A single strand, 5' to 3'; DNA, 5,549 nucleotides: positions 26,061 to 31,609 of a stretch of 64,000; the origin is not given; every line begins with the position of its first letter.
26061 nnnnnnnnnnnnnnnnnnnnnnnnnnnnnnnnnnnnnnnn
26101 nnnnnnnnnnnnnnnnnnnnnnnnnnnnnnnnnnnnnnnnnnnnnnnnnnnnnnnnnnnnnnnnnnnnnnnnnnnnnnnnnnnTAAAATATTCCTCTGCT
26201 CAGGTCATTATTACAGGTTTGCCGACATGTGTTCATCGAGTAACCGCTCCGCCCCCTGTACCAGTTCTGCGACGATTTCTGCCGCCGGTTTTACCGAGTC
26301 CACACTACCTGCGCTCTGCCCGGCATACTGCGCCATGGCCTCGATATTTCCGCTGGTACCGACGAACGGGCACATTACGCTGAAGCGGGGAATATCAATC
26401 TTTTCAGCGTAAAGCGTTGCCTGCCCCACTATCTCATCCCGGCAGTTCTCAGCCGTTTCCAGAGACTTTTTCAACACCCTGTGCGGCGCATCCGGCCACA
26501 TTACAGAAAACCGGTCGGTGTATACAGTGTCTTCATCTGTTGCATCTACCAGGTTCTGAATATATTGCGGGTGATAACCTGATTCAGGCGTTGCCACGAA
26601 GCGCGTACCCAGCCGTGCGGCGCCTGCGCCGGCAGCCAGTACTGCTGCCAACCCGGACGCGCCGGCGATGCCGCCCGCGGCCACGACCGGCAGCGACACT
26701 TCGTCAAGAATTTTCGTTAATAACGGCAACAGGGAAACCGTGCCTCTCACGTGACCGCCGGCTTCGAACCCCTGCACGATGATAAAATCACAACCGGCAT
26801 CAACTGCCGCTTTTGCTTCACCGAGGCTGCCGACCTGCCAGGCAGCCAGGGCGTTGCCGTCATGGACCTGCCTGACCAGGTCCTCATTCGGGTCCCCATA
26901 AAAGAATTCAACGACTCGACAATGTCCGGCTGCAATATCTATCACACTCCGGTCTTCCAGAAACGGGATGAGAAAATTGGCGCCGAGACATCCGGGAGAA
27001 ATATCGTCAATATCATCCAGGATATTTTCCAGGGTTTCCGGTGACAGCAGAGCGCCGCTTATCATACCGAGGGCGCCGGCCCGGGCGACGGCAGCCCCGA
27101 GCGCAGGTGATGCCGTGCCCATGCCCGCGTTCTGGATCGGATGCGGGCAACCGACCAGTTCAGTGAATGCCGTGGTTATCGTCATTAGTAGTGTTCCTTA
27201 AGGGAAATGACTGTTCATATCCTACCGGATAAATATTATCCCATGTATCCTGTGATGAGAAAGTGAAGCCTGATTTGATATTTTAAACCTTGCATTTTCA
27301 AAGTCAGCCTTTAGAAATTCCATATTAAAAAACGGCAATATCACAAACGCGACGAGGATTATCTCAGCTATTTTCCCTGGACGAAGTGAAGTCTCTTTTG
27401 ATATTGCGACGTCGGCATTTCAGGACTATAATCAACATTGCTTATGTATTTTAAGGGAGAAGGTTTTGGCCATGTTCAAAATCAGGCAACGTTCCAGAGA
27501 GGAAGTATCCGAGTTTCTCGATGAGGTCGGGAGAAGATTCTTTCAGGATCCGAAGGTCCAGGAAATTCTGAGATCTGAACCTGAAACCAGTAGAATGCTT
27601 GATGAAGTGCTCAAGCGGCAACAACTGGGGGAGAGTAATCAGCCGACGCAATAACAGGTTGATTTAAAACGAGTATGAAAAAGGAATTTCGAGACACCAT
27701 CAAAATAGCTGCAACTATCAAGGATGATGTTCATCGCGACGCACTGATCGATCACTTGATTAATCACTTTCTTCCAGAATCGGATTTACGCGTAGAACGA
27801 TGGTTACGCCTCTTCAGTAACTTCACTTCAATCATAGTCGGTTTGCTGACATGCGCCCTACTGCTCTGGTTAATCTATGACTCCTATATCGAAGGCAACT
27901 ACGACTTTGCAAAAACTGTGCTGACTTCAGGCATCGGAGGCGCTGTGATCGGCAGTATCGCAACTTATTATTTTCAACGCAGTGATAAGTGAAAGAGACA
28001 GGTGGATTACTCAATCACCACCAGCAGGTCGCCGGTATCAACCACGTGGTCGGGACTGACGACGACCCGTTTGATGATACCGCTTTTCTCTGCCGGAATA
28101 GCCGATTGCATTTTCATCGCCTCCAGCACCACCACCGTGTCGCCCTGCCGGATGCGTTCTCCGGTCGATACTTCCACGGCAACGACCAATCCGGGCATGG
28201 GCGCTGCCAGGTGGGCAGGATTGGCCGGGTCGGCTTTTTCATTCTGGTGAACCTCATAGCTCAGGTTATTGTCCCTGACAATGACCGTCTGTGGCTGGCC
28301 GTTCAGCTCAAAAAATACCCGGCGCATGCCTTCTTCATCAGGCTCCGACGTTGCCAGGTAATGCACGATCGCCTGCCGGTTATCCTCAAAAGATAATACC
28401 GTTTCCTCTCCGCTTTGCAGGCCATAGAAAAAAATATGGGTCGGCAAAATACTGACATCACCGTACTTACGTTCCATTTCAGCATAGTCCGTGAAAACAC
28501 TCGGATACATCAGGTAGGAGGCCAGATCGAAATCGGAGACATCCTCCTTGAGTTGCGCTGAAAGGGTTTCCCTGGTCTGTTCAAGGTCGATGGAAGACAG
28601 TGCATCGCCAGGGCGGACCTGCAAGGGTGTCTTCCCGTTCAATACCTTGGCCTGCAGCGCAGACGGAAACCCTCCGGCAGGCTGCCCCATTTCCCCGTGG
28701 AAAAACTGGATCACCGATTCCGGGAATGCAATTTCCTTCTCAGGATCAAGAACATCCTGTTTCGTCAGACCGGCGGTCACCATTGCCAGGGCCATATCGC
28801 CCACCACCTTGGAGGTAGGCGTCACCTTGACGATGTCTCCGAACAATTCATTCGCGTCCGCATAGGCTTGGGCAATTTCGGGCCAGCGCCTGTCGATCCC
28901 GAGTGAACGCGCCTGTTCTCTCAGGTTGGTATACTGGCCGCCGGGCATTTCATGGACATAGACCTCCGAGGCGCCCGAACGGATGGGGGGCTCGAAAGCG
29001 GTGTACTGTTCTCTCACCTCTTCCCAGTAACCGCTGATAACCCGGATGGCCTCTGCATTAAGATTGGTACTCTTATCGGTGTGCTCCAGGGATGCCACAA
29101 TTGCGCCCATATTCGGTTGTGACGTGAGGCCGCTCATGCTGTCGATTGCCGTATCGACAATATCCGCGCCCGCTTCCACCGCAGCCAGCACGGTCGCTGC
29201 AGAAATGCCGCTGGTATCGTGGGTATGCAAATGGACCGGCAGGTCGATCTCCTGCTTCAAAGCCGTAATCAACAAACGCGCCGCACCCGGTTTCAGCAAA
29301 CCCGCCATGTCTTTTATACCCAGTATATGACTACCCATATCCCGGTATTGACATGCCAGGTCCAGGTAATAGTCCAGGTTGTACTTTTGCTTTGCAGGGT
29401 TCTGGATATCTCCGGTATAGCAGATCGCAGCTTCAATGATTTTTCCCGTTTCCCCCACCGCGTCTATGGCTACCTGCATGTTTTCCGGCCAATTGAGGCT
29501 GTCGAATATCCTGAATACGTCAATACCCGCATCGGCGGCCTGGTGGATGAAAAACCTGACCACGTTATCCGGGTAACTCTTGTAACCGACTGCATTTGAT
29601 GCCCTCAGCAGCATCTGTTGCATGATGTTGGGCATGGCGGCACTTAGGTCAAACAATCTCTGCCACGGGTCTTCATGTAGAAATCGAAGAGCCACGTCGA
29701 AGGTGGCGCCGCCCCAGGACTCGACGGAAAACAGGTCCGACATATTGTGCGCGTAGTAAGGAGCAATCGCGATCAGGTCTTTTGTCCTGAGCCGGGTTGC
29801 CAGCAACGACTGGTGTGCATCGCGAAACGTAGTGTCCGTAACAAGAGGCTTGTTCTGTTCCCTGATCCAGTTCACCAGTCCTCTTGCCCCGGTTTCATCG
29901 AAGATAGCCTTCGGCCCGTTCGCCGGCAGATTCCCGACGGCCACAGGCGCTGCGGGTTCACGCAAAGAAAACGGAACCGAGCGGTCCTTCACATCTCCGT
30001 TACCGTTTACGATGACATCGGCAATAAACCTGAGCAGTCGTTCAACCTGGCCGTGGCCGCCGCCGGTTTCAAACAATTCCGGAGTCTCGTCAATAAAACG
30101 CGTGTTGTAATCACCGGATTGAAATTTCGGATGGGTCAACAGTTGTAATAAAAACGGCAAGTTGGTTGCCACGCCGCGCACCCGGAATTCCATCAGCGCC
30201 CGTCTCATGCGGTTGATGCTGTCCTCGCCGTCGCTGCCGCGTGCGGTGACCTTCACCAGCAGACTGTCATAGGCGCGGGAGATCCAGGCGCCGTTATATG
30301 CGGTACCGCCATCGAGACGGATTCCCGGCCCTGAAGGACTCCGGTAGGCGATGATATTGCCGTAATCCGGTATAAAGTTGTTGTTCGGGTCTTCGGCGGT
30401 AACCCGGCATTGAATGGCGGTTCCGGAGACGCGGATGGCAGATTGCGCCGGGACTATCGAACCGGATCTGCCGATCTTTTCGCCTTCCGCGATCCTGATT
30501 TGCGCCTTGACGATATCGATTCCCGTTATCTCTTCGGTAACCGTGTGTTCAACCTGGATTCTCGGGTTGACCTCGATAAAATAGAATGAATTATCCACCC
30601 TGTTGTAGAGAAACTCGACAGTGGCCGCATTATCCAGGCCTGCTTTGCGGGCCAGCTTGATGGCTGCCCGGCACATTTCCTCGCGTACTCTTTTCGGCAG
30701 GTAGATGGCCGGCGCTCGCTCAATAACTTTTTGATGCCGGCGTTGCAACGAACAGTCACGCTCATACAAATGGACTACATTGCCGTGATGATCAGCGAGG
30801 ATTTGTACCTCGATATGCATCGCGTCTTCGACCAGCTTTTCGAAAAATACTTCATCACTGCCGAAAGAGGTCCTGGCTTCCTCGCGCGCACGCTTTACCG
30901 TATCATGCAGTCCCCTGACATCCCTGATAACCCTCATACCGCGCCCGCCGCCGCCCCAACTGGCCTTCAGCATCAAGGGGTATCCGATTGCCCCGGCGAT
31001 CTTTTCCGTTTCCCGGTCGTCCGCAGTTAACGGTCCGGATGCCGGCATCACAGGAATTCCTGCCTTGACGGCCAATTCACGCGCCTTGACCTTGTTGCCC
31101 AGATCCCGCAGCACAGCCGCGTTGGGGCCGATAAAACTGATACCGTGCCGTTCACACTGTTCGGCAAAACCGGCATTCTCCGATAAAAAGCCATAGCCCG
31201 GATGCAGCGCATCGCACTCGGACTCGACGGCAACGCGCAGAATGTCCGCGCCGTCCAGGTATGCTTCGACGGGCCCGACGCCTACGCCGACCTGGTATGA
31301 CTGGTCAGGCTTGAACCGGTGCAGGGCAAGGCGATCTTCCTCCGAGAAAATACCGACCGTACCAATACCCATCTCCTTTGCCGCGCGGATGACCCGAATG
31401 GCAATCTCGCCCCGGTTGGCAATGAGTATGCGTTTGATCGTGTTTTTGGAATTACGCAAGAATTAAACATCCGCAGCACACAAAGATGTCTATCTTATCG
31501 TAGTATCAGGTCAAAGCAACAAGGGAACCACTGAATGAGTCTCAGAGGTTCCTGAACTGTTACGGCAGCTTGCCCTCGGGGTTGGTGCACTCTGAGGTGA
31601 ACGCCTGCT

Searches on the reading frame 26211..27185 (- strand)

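Call 11: search_protein_families(library=pfam, proteins=[window:26211-27185:-])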
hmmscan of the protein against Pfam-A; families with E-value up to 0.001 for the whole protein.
window:26211-27185:- (324 aa): 3 families
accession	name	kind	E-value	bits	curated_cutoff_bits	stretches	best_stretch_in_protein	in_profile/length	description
PF03060.21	NMO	-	2.8e-47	162.2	28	2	84-310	109-330/331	Nitronate monooxygenase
PF00478.31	IMPDH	-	1.2e-05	25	25.6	1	3-193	23-173/345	IMP dehydrogenase / GMP reductase domain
PF02581.23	TMP-TENI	-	0.00037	20.3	27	1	102-187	86-171/180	Thiamine monophosphate synthase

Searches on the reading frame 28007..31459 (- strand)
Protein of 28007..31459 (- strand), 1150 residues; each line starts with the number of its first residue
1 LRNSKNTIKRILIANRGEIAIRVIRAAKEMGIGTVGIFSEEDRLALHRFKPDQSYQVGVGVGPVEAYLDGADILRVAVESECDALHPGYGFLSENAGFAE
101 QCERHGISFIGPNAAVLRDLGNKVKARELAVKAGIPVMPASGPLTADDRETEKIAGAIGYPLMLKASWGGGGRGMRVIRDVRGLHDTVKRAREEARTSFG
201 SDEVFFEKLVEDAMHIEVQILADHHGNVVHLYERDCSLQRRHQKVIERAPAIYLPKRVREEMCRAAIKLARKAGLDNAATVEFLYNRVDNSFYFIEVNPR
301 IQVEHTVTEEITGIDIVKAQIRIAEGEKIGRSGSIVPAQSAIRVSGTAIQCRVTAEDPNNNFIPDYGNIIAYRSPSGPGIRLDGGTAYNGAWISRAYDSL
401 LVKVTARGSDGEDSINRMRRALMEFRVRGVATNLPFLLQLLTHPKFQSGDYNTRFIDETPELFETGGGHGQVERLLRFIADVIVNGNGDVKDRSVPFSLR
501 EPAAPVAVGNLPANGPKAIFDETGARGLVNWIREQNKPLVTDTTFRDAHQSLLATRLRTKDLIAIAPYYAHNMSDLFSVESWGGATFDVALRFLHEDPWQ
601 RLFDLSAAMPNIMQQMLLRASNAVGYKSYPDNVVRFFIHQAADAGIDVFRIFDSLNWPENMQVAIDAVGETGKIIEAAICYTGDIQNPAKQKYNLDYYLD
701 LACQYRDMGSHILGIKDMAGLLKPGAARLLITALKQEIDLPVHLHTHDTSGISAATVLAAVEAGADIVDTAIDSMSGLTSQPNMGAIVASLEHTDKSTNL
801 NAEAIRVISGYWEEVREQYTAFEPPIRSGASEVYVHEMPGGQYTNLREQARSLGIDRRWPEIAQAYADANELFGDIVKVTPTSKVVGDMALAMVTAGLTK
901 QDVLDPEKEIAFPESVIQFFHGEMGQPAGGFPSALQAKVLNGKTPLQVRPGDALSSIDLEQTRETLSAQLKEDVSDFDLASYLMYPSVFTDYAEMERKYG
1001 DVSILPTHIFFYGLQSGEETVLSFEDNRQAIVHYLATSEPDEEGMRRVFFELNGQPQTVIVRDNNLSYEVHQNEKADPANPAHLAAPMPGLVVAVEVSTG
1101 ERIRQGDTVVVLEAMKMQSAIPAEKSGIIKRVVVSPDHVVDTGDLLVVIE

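Call 11: search_protein_families(library=pfam, proteins=[window:28007-31459:-])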
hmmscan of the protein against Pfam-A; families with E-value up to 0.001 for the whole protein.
window:28007-31459:- (1150 aa): 10 families
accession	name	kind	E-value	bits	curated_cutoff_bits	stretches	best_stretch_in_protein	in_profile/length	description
PF02436.23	PYC_OADA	-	2.4e-72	243.3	27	1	833-1032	1-200/201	Conserved carboxylase domain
PF02786.22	CPSase_L_D2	-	5e-69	232.5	19.8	1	123-329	2-208/211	Carbamoyl-phosphate synthase L chain, ATP binding domain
PF00289.28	Biotin_carb_N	-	9e-39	132.8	25.5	1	8-117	2-110/110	Biotin carboxylase, N-terminal domain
PF02785.25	Biotin_carb_C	-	7.5e-34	116.5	32.4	1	350-458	1-108/108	Biotin carboxylase C-terminal domain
PF00364.28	Biotin_lipoyl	-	4e-16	59.1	22.1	1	1084-1149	3-73/73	Biotin-requiring enzyme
PF00682.25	HMGL-like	-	1e-12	48.5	29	1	689-809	135-257/260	HMGL-like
PF02222.28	ATP-grasp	-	8.2e-08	32.5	27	1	146-301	17-163/179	ATP-grasp domain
PF07478.18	Dala_Dala_lig_C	-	6.7e-07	29.4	24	1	132-299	4-174/204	D-ala D-ala ligase C-terminus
PF13533.13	Biotin_lipoyl_2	-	0.00084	19.6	29.8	0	1084-1108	3-27/32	Biotin-lipoyl like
PF02655.19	ATP-grasp_3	-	0.00093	19.8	23.2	0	152-302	24-158/160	ATP-grasp domain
